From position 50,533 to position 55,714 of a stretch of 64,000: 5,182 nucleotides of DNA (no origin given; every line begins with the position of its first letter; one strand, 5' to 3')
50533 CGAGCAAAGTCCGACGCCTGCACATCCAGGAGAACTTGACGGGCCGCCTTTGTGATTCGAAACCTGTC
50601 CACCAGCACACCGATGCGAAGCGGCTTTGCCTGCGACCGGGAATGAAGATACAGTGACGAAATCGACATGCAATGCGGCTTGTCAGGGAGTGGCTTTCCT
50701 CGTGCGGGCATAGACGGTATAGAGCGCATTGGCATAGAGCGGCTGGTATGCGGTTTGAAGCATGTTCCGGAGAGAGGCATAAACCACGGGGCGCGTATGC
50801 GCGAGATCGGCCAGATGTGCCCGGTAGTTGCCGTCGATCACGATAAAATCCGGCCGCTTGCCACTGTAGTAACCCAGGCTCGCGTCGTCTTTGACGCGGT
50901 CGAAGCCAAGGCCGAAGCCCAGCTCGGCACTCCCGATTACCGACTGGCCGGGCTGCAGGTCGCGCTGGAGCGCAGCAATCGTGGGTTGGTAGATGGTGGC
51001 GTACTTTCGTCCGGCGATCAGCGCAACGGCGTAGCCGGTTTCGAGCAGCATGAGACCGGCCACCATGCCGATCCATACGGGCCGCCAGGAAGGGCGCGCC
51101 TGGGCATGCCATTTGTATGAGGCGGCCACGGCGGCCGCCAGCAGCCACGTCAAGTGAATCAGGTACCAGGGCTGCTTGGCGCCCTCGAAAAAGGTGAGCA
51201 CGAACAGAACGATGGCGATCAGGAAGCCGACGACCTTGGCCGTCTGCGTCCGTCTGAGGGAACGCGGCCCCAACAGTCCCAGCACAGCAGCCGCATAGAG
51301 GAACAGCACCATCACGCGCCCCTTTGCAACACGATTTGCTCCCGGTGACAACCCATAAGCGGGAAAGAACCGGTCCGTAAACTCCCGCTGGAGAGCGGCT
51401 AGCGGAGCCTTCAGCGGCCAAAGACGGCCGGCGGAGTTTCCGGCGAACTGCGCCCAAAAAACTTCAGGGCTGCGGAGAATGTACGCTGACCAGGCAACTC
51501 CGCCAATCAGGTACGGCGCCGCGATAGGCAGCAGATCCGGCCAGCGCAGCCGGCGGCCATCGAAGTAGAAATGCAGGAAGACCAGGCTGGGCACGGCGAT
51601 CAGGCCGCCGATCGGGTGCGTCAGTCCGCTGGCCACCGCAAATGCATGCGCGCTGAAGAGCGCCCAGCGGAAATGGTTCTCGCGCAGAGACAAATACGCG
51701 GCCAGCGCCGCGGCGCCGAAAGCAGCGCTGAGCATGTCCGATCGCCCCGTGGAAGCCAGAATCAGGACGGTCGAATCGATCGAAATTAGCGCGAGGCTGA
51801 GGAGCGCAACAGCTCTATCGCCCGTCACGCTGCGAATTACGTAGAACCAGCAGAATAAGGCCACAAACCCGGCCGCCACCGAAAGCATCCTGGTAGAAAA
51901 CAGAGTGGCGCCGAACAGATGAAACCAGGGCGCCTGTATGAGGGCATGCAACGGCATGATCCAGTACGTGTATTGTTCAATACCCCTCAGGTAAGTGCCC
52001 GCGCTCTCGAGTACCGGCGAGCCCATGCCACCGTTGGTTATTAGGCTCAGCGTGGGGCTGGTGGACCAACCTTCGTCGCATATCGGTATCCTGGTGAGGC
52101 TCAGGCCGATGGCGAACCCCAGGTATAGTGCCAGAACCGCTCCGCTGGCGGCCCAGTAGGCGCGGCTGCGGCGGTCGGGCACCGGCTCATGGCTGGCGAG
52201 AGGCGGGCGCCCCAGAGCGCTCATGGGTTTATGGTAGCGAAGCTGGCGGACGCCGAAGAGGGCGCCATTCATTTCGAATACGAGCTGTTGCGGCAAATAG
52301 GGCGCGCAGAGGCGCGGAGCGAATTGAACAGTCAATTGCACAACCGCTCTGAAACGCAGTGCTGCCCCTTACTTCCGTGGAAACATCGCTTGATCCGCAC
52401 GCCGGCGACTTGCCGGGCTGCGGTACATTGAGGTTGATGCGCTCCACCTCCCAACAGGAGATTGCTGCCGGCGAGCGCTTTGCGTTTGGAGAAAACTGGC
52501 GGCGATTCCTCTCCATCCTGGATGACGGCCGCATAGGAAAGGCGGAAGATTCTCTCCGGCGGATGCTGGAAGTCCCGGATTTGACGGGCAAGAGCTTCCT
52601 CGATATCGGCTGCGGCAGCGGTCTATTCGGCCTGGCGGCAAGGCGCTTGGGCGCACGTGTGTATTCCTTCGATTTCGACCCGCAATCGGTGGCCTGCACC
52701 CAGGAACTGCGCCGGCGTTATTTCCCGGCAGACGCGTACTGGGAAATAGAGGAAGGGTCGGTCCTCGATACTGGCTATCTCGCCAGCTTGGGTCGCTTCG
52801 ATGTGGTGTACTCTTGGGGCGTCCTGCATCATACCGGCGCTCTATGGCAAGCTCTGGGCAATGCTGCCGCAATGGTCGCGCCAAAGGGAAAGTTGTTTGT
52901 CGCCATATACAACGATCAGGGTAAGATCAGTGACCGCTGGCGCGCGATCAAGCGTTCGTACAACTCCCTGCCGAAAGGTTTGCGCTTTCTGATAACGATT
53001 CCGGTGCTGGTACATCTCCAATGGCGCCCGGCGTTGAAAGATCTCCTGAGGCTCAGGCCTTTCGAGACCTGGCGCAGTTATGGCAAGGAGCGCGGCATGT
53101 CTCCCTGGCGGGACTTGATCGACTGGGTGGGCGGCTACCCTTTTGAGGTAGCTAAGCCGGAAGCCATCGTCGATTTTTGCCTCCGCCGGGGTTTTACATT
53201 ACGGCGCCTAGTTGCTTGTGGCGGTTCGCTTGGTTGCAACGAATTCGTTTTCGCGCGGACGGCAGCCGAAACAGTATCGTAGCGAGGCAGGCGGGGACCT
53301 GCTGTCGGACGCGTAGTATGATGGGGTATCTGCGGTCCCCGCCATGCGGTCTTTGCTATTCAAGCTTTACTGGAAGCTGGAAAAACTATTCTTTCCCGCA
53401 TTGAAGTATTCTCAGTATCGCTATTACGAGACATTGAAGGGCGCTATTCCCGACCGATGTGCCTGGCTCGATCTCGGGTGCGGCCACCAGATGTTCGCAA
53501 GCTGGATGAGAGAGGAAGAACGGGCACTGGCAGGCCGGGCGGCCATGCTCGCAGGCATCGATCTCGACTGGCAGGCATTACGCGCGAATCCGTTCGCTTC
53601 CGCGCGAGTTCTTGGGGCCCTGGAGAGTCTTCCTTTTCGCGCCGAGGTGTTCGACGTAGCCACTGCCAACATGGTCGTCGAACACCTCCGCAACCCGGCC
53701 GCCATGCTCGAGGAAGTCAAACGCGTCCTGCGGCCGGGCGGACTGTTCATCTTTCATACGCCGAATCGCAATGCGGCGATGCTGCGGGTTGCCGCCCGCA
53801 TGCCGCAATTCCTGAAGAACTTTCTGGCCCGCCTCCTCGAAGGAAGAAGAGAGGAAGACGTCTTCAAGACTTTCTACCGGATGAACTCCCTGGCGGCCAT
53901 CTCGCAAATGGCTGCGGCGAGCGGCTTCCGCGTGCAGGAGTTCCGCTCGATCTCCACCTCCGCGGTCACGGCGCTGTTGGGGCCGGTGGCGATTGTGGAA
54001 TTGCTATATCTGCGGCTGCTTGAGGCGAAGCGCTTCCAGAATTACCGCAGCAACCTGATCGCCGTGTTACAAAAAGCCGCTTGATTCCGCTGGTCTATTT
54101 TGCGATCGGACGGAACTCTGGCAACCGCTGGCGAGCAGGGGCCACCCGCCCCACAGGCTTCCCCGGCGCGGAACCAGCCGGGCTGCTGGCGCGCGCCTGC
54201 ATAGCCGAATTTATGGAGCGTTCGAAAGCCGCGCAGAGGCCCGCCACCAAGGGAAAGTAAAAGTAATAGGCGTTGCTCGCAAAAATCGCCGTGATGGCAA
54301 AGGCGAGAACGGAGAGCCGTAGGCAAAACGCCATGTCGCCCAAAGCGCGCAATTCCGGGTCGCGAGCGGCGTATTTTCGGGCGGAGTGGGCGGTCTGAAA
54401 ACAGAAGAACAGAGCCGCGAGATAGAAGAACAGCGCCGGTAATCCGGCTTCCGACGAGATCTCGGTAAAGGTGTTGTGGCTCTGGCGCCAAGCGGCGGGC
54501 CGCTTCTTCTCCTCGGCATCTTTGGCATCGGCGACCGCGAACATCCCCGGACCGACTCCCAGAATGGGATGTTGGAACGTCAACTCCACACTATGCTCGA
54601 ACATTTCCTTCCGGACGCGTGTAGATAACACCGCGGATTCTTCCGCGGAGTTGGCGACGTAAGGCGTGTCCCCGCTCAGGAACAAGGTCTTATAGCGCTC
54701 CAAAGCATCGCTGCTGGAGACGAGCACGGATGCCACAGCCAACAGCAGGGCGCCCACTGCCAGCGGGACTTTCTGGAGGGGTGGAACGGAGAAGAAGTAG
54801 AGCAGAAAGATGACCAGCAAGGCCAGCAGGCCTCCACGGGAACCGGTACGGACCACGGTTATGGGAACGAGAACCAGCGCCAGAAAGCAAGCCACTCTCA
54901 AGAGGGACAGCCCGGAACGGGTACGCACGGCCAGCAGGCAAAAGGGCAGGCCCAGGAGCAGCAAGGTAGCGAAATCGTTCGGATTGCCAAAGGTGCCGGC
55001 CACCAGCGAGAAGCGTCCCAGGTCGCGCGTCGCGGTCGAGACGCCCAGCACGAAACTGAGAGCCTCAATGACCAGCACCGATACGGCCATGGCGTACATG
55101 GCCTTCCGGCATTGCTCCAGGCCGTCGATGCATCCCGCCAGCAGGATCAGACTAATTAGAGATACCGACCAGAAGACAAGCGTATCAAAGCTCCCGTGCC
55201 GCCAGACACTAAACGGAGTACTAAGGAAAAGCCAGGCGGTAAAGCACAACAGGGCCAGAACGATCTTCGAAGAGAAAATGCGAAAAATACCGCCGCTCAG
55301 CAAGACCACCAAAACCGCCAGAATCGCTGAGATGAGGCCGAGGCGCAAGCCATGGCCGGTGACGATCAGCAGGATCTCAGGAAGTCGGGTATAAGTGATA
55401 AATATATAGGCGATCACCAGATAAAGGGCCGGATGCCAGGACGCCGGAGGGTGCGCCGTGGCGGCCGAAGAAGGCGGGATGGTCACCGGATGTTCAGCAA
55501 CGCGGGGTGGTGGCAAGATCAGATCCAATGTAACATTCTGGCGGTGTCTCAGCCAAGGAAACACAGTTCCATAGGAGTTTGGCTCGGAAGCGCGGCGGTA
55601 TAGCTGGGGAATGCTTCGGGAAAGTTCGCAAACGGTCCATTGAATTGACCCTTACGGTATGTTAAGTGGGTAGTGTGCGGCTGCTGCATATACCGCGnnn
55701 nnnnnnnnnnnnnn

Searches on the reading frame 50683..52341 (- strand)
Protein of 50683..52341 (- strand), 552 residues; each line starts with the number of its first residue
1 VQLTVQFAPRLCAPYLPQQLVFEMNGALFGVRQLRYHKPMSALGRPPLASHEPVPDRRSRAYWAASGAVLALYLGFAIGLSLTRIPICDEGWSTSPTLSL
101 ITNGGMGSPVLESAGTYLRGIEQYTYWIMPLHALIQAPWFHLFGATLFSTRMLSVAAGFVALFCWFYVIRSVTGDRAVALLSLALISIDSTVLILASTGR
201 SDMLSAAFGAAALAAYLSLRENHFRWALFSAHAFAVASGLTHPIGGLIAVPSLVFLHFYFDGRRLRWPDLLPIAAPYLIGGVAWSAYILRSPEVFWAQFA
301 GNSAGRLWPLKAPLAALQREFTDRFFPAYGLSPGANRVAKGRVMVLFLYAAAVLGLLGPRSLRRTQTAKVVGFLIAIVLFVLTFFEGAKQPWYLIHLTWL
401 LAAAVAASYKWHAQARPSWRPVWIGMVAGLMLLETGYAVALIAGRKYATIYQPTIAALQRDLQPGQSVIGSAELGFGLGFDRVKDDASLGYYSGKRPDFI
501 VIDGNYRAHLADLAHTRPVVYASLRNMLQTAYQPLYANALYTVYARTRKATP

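Call 64: search_protein_families(library=pfam, proteins=[window:50683-52341:-], max_evalue=0.0001)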
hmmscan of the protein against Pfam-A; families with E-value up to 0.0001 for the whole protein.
window:50683-52341:- (552 aa): 1 family
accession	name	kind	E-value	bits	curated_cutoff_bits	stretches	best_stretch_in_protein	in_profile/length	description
PF13231.12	PMT_2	-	2.2e-05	25.2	26.1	1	130-264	4-136/160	Dolichyl-phosphate-mannose-protein mannosyltransferase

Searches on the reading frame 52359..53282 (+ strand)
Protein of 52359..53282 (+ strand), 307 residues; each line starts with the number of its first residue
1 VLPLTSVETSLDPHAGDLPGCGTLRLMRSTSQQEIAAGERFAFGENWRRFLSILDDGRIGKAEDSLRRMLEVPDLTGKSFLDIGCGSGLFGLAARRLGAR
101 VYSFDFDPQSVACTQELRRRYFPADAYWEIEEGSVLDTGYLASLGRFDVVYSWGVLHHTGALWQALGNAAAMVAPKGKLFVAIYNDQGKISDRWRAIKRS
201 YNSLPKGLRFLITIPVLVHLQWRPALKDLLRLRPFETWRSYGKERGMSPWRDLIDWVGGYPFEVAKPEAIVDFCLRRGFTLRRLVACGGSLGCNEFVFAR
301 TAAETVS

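Call 64: search_protein_families(library=pfam, proteins=[window:52359-53282:+], max_evalue=0.0001)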
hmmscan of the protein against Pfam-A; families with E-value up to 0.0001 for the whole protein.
window:52359-53282:+ (307 aa): 7 families
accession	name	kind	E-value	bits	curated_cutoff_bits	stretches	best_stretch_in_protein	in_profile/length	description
PF13489.12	Methyltransf_23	-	4.3e-14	53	27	1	60-189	7-124/164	Methyltransferase domain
PF08242.18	Methyltransf_12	-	3.5e-13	50.5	30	1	81-179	1-98/98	Methyltransferase domain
PF08241.18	Methyltransf_11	-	2.8e-12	47.5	21.2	1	81-181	1-95/95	Methyltransferase domain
PF13649.12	Methyltransf_25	-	2.7e-10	41.3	27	1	81-177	2-97/97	Methyltransferase domain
PF13847.12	Methyltransf_31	-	3.8e-09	36.8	27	1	77-189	4-117/145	Methyltransferase domain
PF06325.19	PrmA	-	4e-08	33.6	22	1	69-116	154-202/296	Ribosomal protein L11 methyltransferase (PrmA)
PF08003.17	Methyltransf_9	-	1.8e-05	24.3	23.8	1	71-181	110-217/315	Protein of unknown function (DUF1698)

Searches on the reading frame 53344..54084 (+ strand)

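Call 64: search_protein_families(library=pfam, proteins=[window:53344-54084:+], max_evalue=0.0001)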
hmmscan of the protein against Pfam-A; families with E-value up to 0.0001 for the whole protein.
window:53344-54084:+ (246 aa): 6 families
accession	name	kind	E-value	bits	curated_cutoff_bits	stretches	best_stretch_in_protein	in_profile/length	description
PF13489.12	Methyltransf_23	-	1.8e-17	64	27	1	36-198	21-162/164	Methyltransferase domain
PF08241.18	Methyltransf_11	-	1.3e-16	61.4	21.2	1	42-137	1-95/95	Methyltransferase domain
PF13847.12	Methyltransf_31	-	3.4e-10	40.2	27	1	39-146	5-118/145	Methyltransferase domain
PF08242.18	Methyltransf_12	-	3.5e-09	37.7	30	1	42-135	1-98/98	Methyltransferase domain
PF13649.12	Methyltransf_25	-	3.9e-09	37.5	27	1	42-133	2-97/97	Methyltransferase domain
PF03141.22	Methyltransf_29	-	3.6e-07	29.6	23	1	41-143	121-223/506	Putative S-adenosyl-L-methionine-dependent methyltransferase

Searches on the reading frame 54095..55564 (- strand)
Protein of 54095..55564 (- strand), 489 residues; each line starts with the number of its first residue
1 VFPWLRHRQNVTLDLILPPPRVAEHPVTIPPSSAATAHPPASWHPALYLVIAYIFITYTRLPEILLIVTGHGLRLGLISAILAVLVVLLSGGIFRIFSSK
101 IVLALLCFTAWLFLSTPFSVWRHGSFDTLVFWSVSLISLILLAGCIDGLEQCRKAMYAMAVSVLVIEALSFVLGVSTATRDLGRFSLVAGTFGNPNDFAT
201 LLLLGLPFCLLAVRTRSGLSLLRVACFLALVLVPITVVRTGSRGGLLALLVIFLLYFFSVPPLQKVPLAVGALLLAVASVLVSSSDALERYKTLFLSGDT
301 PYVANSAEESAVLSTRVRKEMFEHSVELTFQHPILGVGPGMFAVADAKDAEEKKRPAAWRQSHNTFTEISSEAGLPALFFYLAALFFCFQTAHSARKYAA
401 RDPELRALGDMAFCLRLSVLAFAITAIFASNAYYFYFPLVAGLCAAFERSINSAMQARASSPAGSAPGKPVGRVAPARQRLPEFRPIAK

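Call 64: search_protein_families(library=pfam, proteins=[window:54095-55564:-], max_evalue=0.0001)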
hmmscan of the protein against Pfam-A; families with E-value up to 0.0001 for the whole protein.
window:54095-55564:- (489 aa): 1 family
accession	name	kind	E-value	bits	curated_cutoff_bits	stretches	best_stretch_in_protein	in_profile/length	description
PF04932.20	Wzy_C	-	6.5e-19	68.6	31.7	1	228-382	1-149/149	O-Antigen ligase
